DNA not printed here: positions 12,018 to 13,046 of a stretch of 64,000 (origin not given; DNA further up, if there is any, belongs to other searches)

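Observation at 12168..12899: Short IPT/Tzs-like isopentenyltransferase in an archaeal context, next to a tRNA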

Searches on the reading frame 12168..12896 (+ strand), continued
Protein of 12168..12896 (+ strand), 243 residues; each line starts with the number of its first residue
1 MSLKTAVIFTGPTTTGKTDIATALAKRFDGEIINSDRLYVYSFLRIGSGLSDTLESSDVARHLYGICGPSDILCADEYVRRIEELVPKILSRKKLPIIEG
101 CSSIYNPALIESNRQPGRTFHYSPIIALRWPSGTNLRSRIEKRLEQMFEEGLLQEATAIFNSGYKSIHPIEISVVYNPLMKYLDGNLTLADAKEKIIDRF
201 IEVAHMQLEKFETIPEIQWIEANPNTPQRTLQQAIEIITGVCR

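Call 41: find_related_loci(query=A1, collection=genome_contigs, flank=6000)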
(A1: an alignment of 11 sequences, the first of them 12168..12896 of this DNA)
Query A1 (243 aa) in genome_contigs; peptide patterns used: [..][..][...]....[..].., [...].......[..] (x = any residue, [..] = any of these).
11 stretches matched a pattern; 4 encode a relative of the query (tblastn E <= 1e-3); 4 distinct loci.
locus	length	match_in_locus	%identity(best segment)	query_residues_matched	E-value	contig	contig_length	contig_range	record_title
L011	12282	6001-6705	39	4-238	3e-55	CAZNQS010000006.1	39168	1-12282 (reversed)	MAG TPA_asm: Candidatus Woesearchaeota archaeon isolate SRP178908_co1_140 genome assembly, contig: NODE_543_length_39168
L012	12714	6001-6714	37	1-238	3e-50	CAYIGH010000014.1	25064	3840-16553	MAG TPA_asm: Candidatus Woesearchaeota archaeon isolate ERP119705_co24_289 genome assembly, contig: NODE_2042_length_250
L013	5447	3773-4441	38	1-223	4e-47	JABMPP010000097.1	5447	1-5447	MAG: Candidatus Woesearchaeota archaeon isolate bin.305 k141_5737361, whole genome shotgun sequence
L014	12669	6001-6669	32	7-233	3e-27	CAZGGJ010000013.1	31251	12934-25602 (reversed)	MAG TPA_asm: uncultured Candidatus Saccharibacteria bacterium isolate SRP342105_co1_294 genome assembly, contig: NODE_18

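Call 42: find_encoding_contigs(protein=P0013, flank=7000, max_places=1)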
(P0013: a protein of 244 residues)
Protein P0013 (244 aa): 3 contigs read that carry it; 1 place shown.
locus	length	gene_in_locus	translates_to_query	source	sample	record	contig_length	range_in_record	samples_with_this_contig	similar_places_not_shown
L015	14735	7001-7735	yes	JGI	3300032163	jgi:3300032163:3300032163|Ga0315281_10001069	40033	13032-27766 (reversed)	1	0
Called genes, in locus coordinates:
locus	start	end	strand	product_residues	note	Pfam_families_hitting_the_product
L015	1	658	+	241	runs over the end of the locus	PF13847:Methyltransf_31, PF08241:Methyltransf_11, PF08242:Methyltransf_12 (weak), PF13649:Methyltransf_25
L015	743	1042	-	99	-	-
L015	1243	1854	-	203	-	PF01467:CTP_transf_like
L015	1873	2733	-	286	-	-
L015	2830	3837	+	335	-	PF01513:NAD_kinase, PF20143:NAD_kinase_C, PF01047:MarR (weak), PF01978:TrmB (faint), PF12802:MarR_2 (weak)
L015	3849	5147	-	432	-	PF02749:QRPTase_N, PF01729:QRPTase_C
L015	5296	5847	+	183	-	PF00857:Isochorismatase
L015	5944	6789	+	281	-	PF02540:NAD_synthase, PF03054:tRNA_Me_trans (faint)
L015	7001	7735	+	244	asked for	PF01715:IPPT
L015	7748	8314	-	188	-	PF01725:Ham1p_like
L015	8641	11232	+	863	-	PF01326:PPDK_N, PF00391:PEP-utilizers, PF02896:PEP-utilizers_C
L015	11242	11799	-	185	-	-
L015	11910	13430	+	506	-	PF23545:Zn_ribbon_HMPTM, PF04055:Radical_SAM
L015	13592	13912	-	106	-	-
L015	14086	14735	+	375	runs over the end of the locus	-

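Call 43: find_encoding_contigs(protein=P0020, flank=7000, max_places=1)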
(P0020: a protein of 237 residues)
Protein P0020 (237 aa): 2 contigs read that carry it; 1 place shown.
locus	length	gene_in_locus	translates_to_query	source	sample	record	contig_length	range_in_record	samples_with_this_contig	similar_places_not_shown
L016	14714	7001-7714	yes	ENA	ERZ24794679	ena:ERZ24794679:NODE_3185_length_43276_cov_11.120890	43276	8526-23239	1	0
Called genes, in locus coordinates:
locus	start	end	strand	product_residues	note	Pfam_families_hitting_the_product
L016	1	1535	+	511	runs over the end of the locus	PF00990:GGDEF, PF08668:HDOD (weak), PF13487:HD_5, PF01966:HD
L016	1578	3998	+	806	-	PF13491:FtsK_4TM, PF17854:FtsK_alpha, PF01580:FtsK_SpoIIIE, PF09397:FtsK_gamma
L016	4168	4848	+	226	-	PF03548:LolA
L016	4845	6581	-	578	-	PF04055:Radical_SAM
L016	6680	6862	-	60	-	-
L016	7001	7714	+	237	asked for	PF01715:IPPT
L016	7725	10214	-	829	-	PF02737:3HCDH_N, PF00725:3HCDH, PF00378:ECH_1, PF16113:ECH_2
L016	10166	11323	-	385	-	PF00108:Thiolase_N, PF00109:ketoacyl-synt (weak), PF02803:Thiolase_C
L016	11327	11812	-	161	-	PF01988:VIT1 (weak)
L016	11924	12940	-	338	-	PF02985:HEAT (faint), PF13646:HEAT_2, PF03130:HEAT_PBS (faint), PF12717:Cnd1 (faint), PF13513:HEAT_EZ (faint), PF00514:Arm (weak), PF13646:HEAT_2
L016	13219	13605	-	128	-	-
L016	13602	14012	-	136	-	PF00075:RNase_H, PF13456:RVT_3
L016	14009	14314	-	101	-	-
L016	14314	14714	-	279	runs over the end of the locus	PF24481:CT398_CC, PF02591:Zn_ribbon_9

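Call 44: find_encoding_contigs(protein=P0021, flank=7000, max_places=1)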
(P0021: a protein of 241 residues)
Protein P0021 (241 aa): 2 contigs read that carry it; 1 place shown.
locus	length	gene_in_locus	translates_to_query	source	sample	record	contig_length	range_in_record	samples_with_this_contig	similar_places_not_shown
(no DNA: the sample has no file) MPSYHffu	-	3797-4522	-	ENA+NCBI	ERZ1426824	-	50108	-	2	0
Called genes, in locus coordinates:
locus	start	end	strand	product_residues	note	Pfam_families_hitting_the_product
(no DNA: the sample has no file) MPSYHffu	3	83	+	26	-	?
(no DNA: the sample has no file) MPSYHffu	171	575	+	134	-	-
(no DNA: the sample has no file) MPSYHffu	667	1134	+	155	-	PF00156:Pribosyltran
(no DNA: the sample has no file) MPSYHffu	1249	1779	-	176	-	-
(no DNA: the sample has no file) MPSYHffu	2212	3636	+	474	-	PF13237:Fer4_10 (faint), PF12797:Fer4_2 (faint), PF12837:Fer4_6 (faint), PF00037:Fer4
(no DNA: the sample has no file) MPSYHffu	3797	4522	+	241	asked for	PF01745:IPT, PF01715:IPPT (weak)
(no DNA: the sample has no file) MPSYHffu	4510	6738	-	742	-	PF02879:PGM_PMM_II (faint), PF02880:PGM_PMM_III (weak)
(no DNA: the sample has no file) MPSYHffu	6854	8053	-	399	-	PF12704:MacB_PCD, PF02687:FtsX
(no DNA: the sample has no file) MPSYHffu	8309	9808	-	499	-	PF10633:NPCBM_assoc (faint)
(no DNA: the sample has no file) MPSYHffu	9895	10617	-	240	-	PF00005:ABC_tran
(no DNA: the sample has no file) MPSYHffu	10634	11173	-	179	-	-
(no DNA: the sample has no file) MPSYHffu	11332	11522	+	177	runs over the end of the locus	PF12802:MarR_2 (faint), PF24034:DUF7343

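Call 46: search_protein_families(library=phrogs, proteins=[window:12168-12896:+], max_evalue=0.001)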
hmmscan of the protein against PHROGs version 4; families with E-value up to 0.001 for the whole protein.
window:12168-12896:+ (243 aa): 0 families

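Call 53: find_encoding_contigs(protein=P0002, flank=3000, max_places=3)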
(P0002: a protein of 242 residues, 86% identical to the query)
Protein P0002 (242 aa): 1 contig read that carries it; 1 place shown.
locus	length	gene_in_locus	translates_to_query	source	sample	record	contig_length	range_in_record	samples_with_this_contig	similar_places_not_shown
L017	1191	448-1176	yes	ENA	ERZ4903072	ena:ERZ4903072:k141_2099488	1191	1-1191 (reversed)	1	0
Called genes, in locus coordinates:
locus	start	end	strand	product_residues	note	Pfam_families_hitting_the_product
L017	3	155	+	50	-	?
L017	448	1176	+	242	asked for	PF01745:IPT, PF01715:IPPT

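Call 59: find_homologous_proteins(query=A3, max_evalue=1e-20)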
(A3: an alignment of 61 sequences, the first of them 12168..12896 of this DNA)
Query A3 (61 sequences) (243 aa, profile of the alignment): 57 proteins with E <= 1e-20 among 8000 candidates.
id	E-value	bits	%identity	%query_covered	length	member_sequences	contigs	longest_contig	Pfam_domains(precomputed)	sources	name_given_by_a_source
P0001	2.3e-96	340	100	100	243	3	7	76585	PF01745.23,PF01715.24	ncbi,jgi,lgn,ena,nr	ncbi:hypothetical protein J4219_05150 [Candidatus Woesearchaeota archaeon]|nr:hypothetical protein [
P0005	2.5e-95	337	60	98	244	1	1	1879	PF01745.23,PF01715.24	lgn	-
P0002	1.7e-94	334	86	100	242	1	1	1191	PF01745.23,PF01715.24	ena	-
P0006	2.6e-94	333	58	98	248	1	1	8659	PF01745.23,PF01715.24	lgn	-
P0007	2.8e-93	330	57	98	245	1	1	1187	PF01745.23,PF01715.24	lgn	-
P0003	1.0e-92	328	62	98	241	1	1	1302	PF01745.23,PF01715.24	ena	-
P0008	2.1e-92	327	54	98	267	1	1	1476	PF01745.23,PF01715.24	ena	-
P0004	3.1e-91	323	61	98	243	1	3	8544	PF01745.23,PF01715.24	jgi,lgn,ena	-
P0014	5.1e-85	303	45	98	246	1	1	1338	PF01745.23,PF01715.24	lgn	-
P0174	1.0e-84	302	54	98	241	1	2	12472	PF01715.24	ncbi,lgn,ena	-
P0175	9.0e-84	299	39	97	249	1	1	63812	PF01715.24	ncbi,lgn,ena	-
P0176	4.2e-80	287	37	98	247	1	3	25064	PF01715.24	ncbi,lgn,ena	-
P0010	8.2e-79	283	32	97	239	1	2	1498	PF01715.24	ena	-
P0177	1.1e-73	266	33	91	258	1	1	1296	PF01715.24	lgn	-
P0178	1.5e-71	259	29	95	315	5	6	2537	PF01715.24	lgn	-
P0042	9.6e-71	256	29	99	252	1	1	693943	PF01745.23,PF01715.24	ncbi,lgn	-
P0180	1.4e-70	256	29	96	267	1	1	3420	PF01745.23,PF01715.24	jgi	jgi:tRNA A37 N6-isopentenylltransferase MiaA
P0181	4.9e-70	254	27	97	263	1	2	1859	PF01745.23,PF01715.24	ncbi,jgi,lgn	jgi:tRNA A37 N6-isopentenylltransferase MiaA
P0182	2.0e-69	252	29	93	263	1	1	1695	PF01745.23,PF01715.24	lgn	-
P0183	2.5e-69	252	29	96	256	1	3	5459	PF01745.23,PF01715.24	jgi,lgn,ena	-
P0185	4.7e-69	251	28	97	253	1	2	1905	PF01745.23,PF01715.24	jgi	jgi:tRNA A37 N6-isopentenylltransferase MiaA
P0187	1.8e-68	249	28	95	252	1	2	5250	PF01745.23,PF01715.24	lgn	-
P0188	1.9e-68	249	27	96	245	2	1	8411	PF01745.23,PF01715.24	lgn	-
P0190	2.2e-67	245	26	91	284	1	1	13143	PF01745.23,PF01715.24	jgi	jgi:tRNA A37 N6-isopentenylltransferase MiaA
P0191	3.4e-67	245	26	95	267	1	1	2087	PF01745.23,PF01715.24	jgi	jgi:tRNA A37 N6-isopentenylltransferase MiaA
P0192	9.1e-67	243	31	89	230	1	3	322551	PF01745.23,PF01715.24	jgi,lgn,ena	jgi:tRNA A37 N6-isopentenylltransferase MiaA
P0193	1.0e-66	243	27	93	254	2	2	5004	PF01745.23,PF01715.24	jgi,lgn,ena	-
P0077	3.9e-66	241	25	91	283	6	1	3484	PF01745.23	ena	-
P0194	1.0e-65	240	28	95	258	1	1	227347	PF01745.23,PF01715.24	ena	-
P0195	1.9e-65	239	25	91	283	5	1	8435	PF01745.23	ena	-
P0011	2.0e-65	239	33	98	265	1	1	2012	PF01745.23,PF01715.24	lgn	-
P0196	1.1e-63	233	31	88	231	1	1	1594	PF01745.23,PF01715.24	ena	-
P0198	1.4e-63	233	25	97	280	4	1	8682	PF01745.23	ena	-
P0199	7.8e-62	227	24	97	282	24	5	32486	PF01745.23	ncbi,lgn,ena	-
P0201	1.3e-60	223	28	91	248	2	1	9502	PF01745.23,PF01715.24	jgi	jgi:tRNA A37 N6-isopentenylltransferase MiaA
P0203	1.0e-56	210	37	68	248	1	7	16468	PF01745.23,PF01715.24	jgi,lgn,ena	jgi:tRNA A37 N6-isopentenylltransferase MiaA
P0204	1.7e-43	167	31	44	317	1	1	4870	PF01745.23,PF01715.24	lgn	-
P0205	7.7e-42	161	30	96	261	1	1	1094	PF01745.23,PF01715.24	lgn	-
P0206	9.1e-42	161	36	58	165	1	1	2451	PF01745.23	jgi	jgi:tRNA dimethylallyltransferase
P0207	1.0e-41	161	38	47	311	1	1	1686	PF01745.23,PF01715.24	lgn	-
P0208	3.1e-41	159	29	67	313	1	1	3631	PF01745.23,PF01715.24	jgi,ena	-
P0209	2.8e-35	140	32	44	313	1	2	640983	PF01745.23,PF01715.24,PF13671.13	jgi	jgi:tRNA dimethylallyltransferase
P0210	1.3e-34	138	37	46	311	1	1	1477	PF01745.23,PF01715.24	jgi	jgi:tRNA dimethylallyltransferase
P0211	1.6e-33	134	30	58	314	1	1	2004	PF01745.23,PF01715.24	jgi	-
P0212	3.4e-33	133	22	99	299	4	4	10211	PF01745.23,PF01715.24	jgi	jgi:tRNA dimethylallyltransferase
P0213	1.1e-31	128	24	92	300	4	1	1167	PF01745.23,PF01715.24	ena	-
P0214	7.3e-31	125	27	44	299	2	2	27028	PF01745.23,PF01715.24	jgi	jgi:tRNA dimethylallyltransferase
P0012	9.3e-28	115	31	64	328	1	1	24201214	PF01745.23,PF01715.24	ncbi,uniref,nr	ncbi:hypothetical protein L6164_034573 [Bauhinia variegata]|uniref:Uncharacterized protein n=1 Tax=B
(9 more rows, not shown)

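Call 60: find_encoding_contigs(protein=P0001, flank=10000, max_places=3)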
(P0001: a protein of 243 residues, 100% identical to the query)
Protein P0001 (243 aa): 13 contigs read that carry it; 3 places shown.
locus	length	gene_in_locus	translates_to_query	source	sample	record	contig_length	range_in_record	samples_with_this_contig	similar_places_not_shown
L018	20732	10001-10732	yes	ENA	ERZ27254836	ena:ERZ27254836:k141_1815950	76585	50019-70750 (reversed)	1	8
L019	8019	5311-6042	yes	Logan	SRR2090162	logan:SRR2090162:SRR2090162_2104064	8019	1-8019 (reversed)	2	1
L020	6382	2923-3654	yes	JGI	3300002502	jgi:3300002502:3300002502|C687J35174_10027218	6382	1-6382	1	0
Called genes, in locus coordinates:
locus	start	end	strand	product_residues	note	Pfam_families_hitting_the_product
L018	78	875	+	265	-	PF01902:Diphthami_syn_2_N, PF28410:Diphthami_syn_2_C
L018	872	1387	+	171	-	PF00117:GATase, PF01174:SNO (faint)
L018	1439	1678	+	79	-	-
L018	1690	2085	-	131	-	-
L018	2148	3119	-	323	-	PF10343:Q_salvage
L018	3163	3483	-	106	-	PF02805:Ada_Zn_binding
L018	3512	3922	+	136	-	-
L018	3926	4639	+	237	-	-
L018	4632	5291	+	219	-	-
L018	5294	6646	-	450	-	PF02881:SRP54_N, PF00009:GTP_EFTU (weak), PF00448:SRP54, PF01656:CbiA, PF02978:SRP_SPB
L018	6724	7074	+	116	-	-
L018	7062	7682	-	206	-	PF04893:Yip1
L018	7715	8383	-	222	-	-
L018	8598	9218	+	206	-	-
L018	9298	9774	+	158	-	-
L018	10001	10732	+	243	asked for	PF01745:IPT, PF01715:IPPT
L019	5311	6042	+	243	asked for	PF01745:IPT, PF01715:IPPT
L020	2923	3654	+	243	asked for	PF01745:IPT, PF01715:IPPT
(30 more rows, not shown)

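Call 68: search_protein_families(library=pfam, proteins=[L011:6730-7167:-, L011:4638-5762:-, L011:7206-9728:-, L011:9766-10182:-, L012:6740-7174:-, L012:4470-5909:-, L012:7340-8962:+, L012:3639-4412:-, L011:2562-3998:+, L011:10252-11691:+], max_evalue=0.001)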
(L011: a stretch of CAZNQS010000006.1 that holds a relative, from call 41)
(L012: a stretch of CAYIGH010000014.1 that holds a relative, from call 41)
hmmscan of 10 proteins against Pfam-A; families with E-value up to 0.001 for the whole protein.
L011:6730-7167:- (145 aa): 2 families
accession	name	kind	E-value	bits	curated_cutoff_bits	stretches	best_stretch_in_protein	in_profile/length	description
PF00293.34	NUDIX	-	2.7e-18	66.7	21.1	1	16-141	5-134/134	NUDIX domain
PF14815.12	NUDIX_4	-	3.6e-11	43.3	35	1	17-140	2-113/113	NUDIX domain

L011:4638-5762:- (374 aa): 6 families
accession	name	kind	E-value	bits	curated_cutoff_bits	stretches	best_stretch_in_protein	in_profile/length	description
PF03222.19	Trp_Tyr_perm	-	4.6e-28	98.9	22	1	3-236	4-242/393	Tryptophan/tyrosine permease family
PF01490.24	Aa_trans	-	4.7e-16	58.9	25.6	1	4-233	5-250/410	Transmembrane amino acid transporter protein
PF00324.27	AA_permease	-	1.7e-10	40.6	24.6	1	6-248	1-263/470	Amino acid permease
PF13520.12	AA_permease_2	-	6.6e-10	38.9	27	1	5-244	4-252/427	Amino acid permease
PF03845.19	Spore_permease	-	1.5e-06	27.8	23.4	1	6-250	6-250/321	Spore germination protein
PF01566.24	Nramp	-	0.0002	21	29.8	1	37-165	16-141/357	Natural resistance-associated macrophage protein-like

L011:7206-9728:- (840 aa): 3 families
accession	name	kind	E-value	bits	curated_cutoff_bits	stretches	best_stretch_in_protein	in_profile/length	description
PF01433.26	Peptidase_M1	-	4.9e-86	288.3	27.7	1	225-442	1-218/218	Peptidase family M1 domain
PF11838.14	ERAP1_C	-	7.4e-69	233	38.2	1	506-822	1-317/318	ERAP1-like C-terminal domain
PF17900.6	Peptidase_M1_N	-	7.9e-53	179.7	25.8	1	13-191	2-186/186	Peptidase M1 N-terminal domain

L011:9766-10182:- (138 aa): 0 families

L012:6740-7174:- (144 aa): 3 families
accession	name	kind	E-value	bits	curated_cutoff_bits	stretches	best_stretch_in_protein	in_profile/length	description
PF00293.34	NUDIX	-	1.7e-17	64.1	21.1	1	15-129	5-122/134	NUDIX domain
PF14815.12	NUDIX_4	-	3.2e-06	27.3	35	1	16-133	1-106/113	NUDIX domain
PF22327.2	Nudt16-like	-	2.7e-05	24.6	27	1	42-111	35-104/161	U8 snoRNA-decapping enzyme-like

L012:4470-5909:- (479 aa): 2 families
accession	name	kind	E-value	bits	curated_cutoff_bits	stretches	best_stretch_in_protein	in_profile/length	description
PF13231.12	PMT_2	-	1.1e-07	32.7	26.1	1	67-209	2-137/160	Dolichyl-phosphate-mannose-protein mannosyltransferase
PF11028.14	TMEM260-like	-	9.4e-05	22.7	24.2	1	105-205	65-173/179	Protein O-mannosyl-transferase TMEM260-like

L012:7340-8962:+ (540 aa): 0 families

L012:3639-4412:- (257 aa): 0 families

L011:2562-3998:+ (478 aa): 2 families
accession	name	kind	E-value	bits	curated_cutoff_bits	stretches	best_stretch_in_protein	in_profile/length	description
PF02934.20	GatB_N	-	6e-74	249.1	23.4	1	10-292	2-276/277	GatB/GatE catalytic domain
PF02637.23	GatB_Yqey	-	3.8e-35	121.4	27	1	332-477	1-148/148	GatB domain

L011:10252-11691:+ (479 aa): 3 families
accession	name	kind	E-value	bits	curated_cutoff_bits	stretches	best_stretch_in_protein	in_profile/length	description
PF00587.30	tRNA-synt_2b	-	1.6e-25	90.6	29.3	1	104-275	5-176/179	tRNA synthetase class II core domain (G, H, P, S and T)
PF03129.25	HGTP_anticodon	-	2e-19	70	21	1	294-385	1-91/94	Anticodon binding domain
PF09180.16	ProRS-C_1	-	9.2e-09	35.8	31.5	1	414-479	1-71/71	Prolyl-tRNA synthetase, C-terminal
